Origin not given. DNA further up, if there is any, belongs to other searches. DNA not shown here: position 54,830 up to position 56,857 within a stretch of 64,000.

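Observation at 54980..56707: GspE/PilB-like ATPase with its catalytic motifs selectively degenerated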

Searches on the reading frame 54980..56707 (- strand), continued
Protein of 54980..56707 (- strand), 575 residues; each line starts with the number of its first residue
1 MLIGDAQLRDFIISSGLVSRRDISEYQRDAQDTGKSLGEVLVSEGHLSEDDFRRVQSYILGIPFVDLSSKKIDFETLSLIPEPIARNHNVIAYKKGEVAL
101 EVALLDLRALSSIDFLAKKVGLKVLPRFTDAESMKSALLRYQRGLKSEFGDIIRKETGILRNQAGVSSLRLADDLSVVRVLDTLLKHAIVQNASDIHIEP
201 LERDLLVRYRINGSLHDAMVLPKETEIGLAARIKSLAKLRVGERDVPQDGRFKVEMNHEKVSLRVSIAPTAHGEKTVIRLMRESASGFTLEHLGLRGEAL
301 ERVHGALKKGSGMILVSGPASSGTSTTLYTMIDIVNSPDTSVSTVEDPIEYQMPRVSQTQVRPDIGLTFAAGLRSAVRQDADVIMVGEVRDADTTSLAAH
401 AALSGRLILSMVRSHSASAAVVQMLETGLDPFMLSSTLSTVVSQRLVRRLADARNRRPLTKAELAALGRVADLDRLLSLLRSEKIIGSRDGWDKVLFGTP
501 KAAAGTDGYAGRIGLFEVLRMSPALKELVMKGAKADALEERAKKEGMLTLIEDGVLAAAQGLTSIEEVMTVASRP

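Call 21: find_encoding_contigs(protein=P0029, flank=10000, max_places=1)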
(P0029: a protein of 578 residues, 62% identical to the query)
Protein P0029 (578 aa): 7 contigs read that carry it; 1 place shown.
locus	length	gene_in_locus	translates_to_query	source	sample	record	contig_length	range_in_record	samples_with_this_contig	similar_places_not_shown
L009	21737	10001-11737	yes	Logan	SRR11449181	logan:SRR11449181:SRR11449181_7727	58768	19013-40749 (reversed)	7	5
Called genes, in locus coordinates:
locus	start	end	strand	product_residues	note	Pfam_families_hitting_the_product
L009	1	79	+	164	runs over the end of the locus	-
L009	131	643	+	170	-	-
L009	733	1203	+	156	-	-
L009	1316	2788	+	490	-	-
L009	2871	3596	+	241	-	-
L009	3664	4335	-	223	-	PF00535:Glycos_transf_2, PF13641:Glyco_tranf_2_3 (weak)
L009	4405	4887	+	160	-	-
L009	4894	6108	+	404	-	-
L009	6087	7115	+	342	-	-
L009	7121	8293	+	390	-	-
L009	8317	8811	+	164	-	-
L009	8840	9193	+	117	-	-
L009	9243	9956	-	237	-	PF13462:Thioredoxin_4, PF13098:Thioredoxin_2 (faint), PF01323:DSBA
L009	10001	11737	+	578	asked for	PF05157:MshEN, PF00437:T2SSE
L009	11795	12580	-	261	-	PF04402:SIMPL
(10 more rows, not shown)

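Call 23: find_encoding_contigs(protein=P0008, flank=10000, max_places=1)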
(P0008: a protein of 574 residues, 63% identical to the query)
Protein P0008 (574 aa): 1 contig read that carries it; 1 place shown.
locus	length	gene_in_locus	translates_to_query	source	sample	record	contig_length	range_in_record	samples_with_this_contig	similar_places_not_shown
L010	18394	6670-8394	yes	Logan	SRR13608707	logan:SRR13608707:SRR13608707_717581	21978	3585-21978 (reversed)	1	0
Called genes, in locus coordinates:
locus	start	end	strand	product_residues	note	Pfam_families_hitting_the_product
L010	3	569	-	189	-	?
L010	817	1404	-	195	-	PF00574:CLP_protease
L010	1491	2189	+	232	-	PF04452:Methyltrans_RNA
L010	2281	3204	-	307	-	PF05697:Trigger_N, PF05698:Trigger_C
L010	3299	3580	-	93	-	-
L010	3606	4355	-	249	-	-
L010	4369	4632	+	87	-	-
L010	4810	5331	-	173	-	PF00719:Pyrophosphatase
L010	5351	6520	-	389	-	PF08529:NusA_N, PF00575:S1, PF13184:KH_NusA_1st, PF26594:KH_NusA_2nd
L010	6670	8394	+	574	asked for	PF05157:MshEN, PF00437:T2SSE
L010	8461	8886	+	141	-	PF01475:FUR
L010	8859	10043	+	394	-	PF07907:YibE_F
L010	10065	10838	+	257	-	PF00121:TIM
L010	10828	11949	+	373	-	PF00162:PGK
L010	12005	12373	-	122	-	PF11969:DcpS_C, PF01230:HIT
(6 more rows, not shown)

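Call 24: find_encoding_contigs(protein=P0057, flank=10000, max_places=1)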
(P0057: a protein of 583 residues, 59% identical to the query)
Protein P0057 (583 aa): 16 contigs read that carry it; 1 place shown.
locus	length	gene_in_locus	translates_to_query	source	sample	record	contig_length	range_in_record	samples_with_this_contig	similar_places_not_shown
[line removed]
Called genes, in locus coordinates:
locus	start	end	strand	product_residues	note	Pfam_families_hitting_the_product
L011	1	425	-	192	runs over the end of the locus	PF00574:CLP_protease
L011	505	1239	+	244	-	PF04452:Methyltrans_RNA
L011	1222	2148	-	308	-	PF05697:Trigger_N, PF05698:Trigger_C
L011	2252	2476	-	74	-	-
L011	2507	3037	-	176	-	PF00719:Pyrophosphatase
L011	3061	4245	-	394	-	PF08529:NusA_N, PF00575:S1, PF13184:KH_NusA_1st, PF26594:KH_NusA_2nd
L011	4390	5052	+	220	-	-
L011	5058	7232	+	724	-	-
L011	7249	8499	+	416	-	-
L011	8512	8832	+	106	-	-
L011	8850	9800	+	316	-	PF04917:Shufflon_N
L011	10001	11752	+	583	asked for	PF05157:MshEN, PF00437:T2SSE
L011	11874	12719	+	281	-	-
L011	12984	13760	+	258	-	PF00121:TIM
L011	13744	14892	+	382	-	PF00162:PGK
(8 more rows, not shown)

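Call 29: find_related_loci(query=A1, collection=genome_contigs, flank=10000)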
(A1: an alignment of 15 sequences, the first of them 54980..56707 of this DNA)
Query A1 (575 aa) in genome_contigs; peptide patterns used: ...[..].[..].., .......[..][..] (x = any residue, [..] = any of these).
600 stretches matched a pattern (row limit reached: there are more); 600 encode a relative of the query (tblastn E <= 1e-3); the best 80 are kept; 80 distinct loci.
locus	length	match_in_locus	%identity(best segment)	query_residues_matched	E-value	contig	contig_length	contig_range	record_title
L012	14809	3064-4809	55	1-573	0e+0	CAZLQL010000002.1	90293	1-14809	MAG TPA_asm: uncultured Candidatus Saccharibacteria bacterium isolate SRP219642_co4_43 genome assembly, contig: NODE_317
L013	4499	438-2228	54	1-573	0e+0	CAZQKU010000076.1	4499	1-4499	MAG TPA_asm: uncultured Candidatus Saccharibacteria bacterium isolate binchicken_co3_590 genome assembly, contig: NODE_6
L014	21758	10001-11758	52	1-574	0e+0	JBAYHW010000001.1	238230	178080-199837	MAG: Candidatus Paceibacterota bacterium isolate SO_2016_GW1_159 scaffold00084_OW334_2016, whole genome shotgun sequence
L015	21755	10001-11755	50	1-573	0e+0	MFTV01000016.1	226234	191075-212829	MAG: Candidatus Nomurabacteria bacterium RIFCSPHIGHO2_02_40_30 rifcsphigho2_02_sub10_scaffold_8, whole genome shotgun se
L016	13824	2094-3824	53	1-573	0e+0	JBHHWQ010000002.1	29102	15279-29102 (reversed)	MAG: Candidatus Paceibacteria bacterium isolate S.2.sp1_bin.25 NODE_171_length_29102_cov_8.396323, whole genome shotgun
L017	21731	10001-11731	53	1-569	0e+0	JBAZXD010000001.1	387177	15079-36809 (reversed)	MAG: Candidatus Paceibacterota bacterium isolate SO_2017_GW1_48 NODE_180_length_387177_cov_1.739612_OW334_2017, whole ge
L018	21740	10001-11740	52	1-573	0e+0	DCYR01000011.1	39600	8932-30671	MAG TPA_asm: Patescibacteria group bacterium UBA2105 UBA2105_contig_17965, whole genome shotgun sequence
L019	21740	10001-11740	49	1-571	0e+0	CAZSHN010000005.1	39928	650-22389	MAG TPA_asm: uncultured Candidatus Saccharibacteria bacterium isolate SRP332253_co2_170 genome assembly, contig: NODE_85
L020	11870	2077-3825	48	1-573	0e+0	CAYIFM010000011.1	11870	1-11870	MAG TPA_asm: uncultured Candidatus Saccharibacteria bacterium isolate ERP119705_co18_8 genome assembly, contig: NODE_675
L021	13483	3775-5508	49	1-571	0e+0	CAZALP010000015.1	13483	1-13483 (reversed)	MAG TPA_asm: uncultured Candidatus Saccharibacteria bacterium isolate binchicken_co184_302 genome assembly, contig: NODE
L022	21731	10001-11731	54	3-571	0e+0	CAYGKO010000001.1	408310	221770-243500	MAG TPA_asm: uncultured Candidatus Saccharibacteria bacterium isolate ERP117304_co1_170 genome assembly, contig: NODE_14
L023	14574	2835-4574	44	1-573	7e-167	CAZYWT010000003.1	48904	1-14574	MAG TPA_asm: uncultured Candidatus Saccharibacteria bacterium isolate SRP141376_co2_245 genome assembly, contig: NODE_17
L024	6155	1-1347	53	134-573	3e-161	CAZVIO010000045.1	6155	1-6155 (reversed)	MAG TPA_asm: uncultured Candidatus Saccharibacteria bacterium isolate SRP285395_co1_490 genome assembly, contig: NODE_23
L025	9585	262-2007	44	1-571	3e-143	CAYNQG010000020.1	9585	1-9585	MAG TPA_asm: uncultured Candidatus Saccharibacteria bacterium isolate binchicken_co32_345 genome assembly, contig: NODE_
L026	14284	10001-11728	35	5-570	5e-117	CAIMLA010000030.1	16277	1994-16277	uncultured bacterium isolate MJ-time_bin-1956 genome assembly, contig: bin-1956:30/56, whole genome shotgun sequence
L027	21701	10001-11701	35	3-571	1e-115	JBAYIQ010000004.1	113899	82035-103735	MAG: Patescibacteria group bacterium isolate SO_2016_GW1_34 scaffold00383_OW334_2016, whole genome shotgun sequence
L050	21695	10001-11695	32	7-569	1e-96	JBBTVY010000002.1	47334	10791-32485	MAG: Patescibacteria group bacterium isolate H43-bin079_1 H43_bin079_1_000000000002, whole genome shotgun sequence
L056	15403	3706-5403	32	7-565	3e-96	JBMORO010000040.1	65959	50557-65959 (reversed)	MAG: Patescibacteria group bacterium isolate Betzabe_MAG182 MAG182_40, whole genome shotgun sequence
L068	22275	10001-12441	32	12-569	4e-96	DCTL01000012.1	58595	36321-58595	MAG TPA_asm: Patescibacteria group bacterium UBA1441 UBA1441_contig_26514, whole genome shotgun sequence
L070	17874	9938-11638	33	10-571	7e-94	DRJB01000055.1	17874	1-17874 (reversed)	MAG TPA_asm: Candidatus Kaiserbacteria bacterium isolate HyVt-407 HyVt-407_k95_63028, whole genome shotgun sequence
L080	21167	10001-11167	39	173-572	9e-92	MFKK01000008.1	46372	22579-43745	MAG: Candidatus Jorgensenbacteria bacterium RIFCSPLOWO2_01_FULL_45_25b rifcsplowo2_01_scaffold_1350, whole genome shotgu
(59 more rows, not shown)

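Call 30: find_related_loci(query=window:54980-56707:-, collection=metagenome_contigs, flank=10000)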
Query window:54980-56707:- (575 aa) in metagenome_contigs; peptide patterns used: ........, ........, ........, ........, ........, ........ (x = any residue, [..] = any of these).
600 stretches matched a pattern (row limit reached: there are more); 589 encode a relative of the query (tblastn E <= 1e-3); the best 80 are kept; 80 distinct loci.
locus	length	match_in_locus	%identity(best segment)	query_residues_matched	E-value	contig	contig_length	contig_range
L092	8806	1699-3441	56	1-573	0e+0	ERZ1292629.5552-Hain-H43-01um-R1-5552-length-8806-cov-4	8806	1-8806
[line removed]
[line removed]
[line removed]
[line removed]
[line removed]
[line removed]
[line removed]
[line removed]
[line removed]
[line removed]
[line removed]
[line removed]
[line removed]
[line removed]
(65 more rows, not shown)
